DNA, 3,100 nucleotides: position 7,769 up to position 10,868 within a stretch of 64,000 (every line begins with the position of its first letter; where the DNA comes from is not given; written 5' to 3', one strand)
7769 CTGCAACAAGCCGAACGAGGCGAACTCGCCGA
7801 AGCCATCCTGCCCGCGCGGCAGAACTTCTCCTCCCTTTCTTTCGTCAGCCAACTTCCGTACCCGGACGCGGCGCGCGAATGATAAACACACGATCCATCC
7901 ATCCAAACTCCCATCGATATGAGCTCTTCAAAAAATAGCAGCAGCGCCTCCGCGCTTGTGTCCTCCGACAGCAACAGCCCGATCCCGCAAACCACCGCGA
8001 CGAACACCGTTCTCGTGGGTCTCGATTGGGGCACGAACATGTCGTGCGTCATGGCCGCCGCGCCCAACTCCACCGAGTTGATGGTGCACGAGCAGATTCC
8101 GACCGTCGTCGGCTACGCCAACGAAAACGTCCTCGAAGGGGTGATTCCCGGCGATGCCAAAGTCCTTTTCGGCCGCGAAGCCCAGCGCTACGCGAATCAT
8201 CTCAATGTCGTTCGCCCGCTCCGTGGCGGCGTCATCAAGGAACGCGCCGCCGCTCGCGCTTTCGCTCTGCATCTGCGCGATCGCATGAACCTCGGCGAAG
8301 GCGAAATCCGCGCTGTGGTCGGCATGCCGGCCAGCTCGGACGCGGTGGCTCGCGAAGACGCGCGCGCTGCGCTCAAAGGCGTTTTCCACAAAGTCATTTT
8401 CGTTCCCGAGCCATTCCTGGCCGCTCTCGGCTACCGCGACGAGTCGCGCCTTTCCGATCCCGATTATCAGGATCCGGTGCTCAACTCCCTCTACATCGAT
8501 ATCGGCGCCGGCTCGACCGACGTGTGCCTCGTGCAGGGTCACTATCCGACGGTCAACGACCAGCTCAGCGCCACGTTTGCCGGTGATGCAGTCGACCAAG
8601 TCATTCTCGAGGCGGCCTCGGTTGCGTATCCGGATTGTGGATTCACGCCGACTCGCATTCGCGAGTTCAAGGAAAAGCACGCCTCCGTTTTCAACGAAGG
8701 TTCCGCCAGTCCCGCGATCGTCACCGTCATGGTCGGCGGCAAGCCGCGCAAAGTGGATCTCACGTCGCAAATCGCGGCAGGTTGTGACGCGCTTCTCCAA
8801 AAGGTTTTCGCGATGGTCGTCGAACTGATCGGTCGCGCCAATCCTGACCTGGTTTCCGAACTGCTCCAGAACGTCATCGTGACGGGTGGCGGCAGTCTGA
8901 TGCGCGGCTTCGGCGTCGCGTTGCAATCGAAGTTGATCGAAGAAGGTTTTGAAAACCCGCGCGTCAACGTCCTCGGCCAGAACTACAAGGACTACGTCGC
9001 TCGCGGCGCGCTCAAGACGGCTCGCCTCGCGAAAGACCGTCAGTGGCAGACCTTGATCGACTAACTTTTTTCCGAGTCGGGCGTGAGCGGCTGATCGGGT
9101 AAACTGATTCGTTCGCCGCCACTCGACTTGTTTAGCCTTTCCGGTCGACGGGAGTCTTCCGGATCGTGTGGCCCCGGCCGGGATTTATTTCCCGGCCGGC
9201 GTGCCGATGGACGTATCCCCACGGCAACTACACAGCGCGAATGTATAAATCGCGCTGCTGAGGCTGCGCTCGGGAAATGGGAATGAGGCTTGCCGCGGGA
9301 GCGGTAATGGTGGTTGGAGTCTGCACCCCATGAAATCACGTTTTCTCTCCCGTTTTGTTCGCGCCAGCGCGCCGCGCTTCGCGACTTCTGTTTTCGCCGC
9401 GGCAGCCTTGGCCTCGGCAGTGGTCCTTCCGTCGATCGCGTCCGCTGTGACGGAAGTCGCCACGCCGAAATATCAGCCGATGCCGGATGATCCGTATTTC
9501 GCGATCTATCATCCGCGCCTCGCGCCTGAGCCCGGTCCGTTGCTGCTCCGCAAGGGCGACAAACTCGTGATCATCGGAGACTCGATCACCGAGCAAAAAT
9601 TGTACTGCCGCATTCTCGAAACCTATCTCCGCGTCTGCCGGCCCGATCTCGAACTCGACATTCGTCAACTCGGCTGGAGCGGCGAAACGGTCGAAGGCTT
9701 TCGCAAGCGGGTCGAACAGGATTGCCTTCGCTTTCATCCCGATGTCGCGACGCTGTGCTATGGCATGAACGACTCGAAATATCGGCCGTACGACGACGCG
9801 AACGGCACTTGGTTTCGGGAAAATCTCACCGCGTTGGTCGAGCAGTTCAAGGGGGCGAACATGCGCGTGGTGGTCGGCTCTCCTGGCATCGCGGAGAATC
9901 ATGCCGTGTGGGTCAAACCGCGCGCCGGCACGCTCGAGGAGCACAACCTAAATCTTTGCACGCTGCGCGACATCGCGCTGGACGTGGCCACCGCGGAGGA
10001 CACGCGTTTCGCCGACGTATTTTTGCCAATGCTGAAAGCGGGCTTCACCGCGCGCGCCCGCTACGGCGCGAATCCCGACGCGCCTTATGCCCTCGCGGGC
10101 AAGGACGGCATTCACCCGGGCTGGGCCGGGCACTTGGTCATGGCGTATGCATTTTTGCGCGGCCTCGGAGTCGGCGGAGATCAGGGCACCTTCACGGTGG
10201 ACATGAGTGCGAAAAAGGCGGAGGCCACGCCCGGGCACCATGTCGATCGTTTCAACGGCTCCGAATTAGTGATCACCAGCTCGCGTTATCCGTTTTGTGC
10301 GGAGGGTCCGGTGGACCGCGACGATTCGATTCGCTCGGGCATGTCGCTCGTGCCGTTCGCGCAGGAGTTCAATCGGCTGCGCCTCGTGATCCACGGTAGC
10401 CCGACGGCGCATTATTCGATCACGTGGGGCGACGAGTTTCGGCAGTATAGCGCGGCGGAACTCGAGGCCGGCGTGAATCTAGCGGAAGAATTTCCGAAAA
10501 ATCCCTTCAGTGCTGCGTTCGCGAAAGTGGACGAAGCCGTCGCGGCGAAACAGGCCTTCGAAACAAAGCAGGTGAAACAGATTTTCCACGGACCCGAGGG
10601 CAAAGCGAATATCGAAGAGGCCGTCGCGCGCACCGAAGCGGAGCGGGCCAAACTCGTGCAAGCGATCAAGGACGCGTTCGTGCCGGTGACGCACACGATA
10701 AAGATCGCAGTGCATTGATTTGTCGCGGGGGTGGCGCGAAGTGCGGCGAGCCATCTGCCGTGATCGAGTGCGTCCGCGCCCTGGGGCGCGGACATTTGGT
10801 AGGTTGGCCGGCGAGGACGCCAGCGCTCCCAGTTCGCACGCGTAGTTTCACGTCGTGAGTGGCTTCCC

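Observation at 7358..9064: Orphan MamK-like actin-family ATPase with an uncharacterised upstream partner gene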

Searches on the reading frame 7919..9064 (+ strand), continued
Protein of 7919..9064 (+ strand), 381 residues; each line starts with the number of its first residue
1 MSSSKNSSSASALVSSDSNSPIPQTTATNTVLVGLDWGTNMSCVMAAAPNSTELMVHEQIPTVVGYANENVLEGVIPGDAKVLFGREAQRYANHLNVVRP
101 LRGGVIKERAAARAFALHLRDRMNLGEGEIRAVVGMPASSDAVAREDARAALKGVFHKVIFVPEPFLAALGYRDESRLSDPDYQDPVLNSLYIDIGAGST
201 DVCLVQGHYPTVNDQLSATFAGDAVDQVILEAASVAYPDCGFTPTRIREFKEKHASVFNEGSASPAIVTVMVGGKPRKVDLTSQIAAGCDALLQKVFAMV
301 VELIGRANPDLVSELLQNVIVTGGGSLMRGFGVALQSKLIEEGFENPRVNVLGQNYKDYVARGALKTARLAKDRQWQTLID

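Call 76: predict_structure(alignment_id=A1)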
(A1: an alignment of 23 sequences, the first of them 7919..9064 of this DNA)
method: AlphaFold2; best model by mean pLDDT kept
length: 381 residues; sequences in the alignment: 23
mean_pLDDT: 83.1   pTM: 0.80
mean pLDDT of the five models: 83.1, 82.7, 81.2, 79.2, 78.1
residues with pLDDT >= 90: 177; 70-90: 155; 50-70: 17; < 50: 32
segments of 3 or more residues with pLDDT < 50: 1-27, 259-261
pLDDT, mean of each block of 10 residues (from residue 1): 30 28 49 91 93 92 90 83 93 91 86 95 84 87 88 92 91 92 89 82 87 85 86 93 86 64 75 91 89 93 89 89 65 91 91 85 95 84 47
secondary structure, 60 per line:
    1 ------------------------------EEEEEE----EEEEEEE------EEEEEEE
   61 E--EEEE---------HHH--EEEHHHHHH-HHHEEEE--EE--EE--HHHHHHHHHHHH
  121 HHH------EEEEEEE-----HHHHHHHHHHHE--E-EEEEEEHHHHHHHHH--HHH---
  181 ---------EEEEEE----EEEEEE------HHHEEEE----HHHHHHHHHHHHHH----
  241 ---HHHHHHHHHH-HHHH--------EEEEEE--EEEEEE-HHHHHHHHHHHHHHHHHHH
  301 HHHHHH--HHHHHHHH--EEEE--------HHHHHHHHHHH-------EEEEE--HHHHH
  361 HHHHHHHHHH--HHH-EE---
elements in order: E31-36 E41-47 E54-61 E64-67 E82-84 H85-90 E95-98 H109-123 E130-136 H142-152 E158-163 H164-172 E190-195 E200-205 E215-218 H223-236 H244-253 H255-258 E267-272 E275-280 H282-306 H309-316 E319-322 H331-341 E349-353 H356-370

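Call 79: fold_search(model_id=the predicted structure, library=pdb)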
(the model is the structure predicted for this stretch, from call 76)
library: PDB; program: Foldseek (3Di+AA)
matches with E <= 10: 1453; with E <= 0.001: 886
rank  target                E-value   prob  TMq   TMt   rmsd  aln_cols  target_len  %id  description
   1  8r2n_A                1.3e-43  1.00  0.85  0.91   2.7       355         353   47  Structure of the BeeR filament (released 2025-03-05)
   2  5ljv_A                1.3e-27  1.00  0.77  0.90   2.6       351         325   26  MamK double helical filament (released 2016-11-16)
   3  5ljw_B                1.8e-25  1.00  0.66  0.75   4.8       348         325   27  MamK non-polymerising A278D mutant bound to AMPPNP (released 2016-11-16)
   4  5ljw_A                5.3e-25  1.00  0.72  0.82   3.7       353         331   27  MamK non-polymerising A278D mutant bound to AMPPNP (released 2016-11-16)
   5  9a51_A                2.3e-21  1.00  0.70  0.79   4.1       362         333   22  Integrative model of MBL-YTXH by crosslinking MS and deep learning (released 2024-09-18)
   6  1jcf                  3.9e-21  1.00  0.69  0.77   4.1       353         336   22  MREB FROM THERMOTOGA MARITIMA, TRIGONAL (released 2001-09-19)
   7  9a5t_B                9.1e-21  1.00  0.68  0.77   4.0       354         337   18  Integrative model of MBL-MREB by crosslinking MS and deep learning (released 2024-09-18)
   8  1jce                  1.6e-20  1.00  0.66  0.74   4.3       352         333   23  MREB FROM THERMOTOGA MARITIMA (released 2001-09-19)
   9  4czl                  2.3e-20  1.00  0.67  0.75   4.8       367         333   19  C. crescentus MreB, monomeric, ADP (released 2014-06-25)
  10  1c0g_A                5.1e-20  1.00  0.65  0.67   5.7       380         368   15  CRYSTAL STRUCTURE OF 1:1 COMPLEX BETWEEN GELSOLIN SEGMENT 1 AND A DICTYOSTELIUM/TETRAHYMENA CHIMERA ACTIN (MUTANT 228: (released 2000-03-01)
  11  4czm_A                6.0e-20  1.00  0.66  0.74   4.8       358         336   20  C. crescentus MreB, monomeric, AMPPNP (released 2014-08-13)
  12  1jcg                  6.8e-20  1.00  0.69  0.78   3.9       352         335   23  MREB FROM THERMOTOGA MARITIMA, AMPPNP (released 2001-09-19)
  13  7bvz                  1.1e-19  1.00  0.68  0.77   3.9       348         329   20  Crystal structure of MreB5 of Spiroplasma citri bound to ADP (released 2020-10-14)
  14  7q8b_A                1.3e-19  1.00  0.68  0.70   4.7       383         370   16  Leishmania major actin filament in ADP-Pi state (released 2022-05-18)
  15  8ord_A                1.4e-19  1.00  0.68  0.70   4.8       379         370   16  Cryo-EM map of zebrafish cardiac F-actin (released 2023-08-02)
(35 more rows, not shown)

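Call 82: search_protein_families(library=padloc, proteins=[window:7919-9061:+], max_evalue=0.01)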
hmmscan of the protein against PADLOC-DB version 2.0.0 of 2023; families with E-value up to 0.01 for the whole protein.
window:7919-9061:+ (381 aa): 0 families

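Call 83: search_protein_families(library=phrogs, proteins=[window:7919-9061:+], max_evalue=0.01)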
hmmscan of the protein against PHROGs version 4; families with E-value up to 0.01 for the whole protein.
window:7919-9061:+ (381 aa): 2 families
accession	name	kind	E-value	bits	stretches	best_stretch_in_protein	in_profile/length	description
phrog_22570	-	unknown function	2e-06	27.5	1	27-348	2-314/682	-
phrog_691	-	DNA, RNA and nucleotide metabolism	0.00052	20.3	1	157-211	145-194/329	partition protein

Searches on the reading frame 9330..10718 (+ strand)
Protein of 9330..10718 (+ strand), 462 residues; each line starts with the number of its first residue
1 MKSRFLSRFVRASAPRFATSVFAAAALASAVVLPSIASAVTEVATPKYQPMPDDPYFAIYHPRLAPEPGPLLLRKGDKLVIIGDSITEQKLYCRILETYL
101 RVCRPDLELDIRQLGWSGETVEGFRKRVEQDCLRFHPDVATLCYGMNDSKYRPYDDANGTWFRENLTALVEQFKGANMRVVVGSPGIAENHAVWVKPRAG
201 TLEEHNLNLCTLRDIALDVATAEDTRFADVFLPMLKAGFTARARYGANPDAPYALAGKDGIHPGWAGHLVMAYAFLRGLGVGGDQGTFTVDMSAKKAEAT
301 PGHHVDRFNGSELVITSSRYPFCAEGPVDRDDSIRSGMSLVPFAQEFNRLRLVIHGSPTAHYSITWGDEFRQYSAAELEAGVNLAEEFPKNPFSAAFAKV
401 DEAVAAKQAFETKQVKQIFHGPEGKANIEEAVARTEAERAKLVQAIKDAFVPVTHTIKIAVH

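Call 3: search_protein_families(library=pfam, proteins=[window:9330-10718:+], max_evalue=0.1)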
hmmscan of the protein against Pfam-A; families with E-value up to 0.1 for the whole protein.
window:9330-10718:+ (462 aa): 2 families
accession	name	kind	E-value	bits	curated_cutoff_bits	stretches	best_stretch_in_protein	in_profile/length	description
PF13472.12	Lipase_GDSL_2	-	8.8e-17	62.6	32.9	1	82-268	2-176/178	GDSL-like Lipase/Acylhydrolase family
PF00657.28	Lipase_GDSL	-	0.00032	21.3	23.6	1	79-274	1-207/208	GDSL-like Lipase/Acylhydrolase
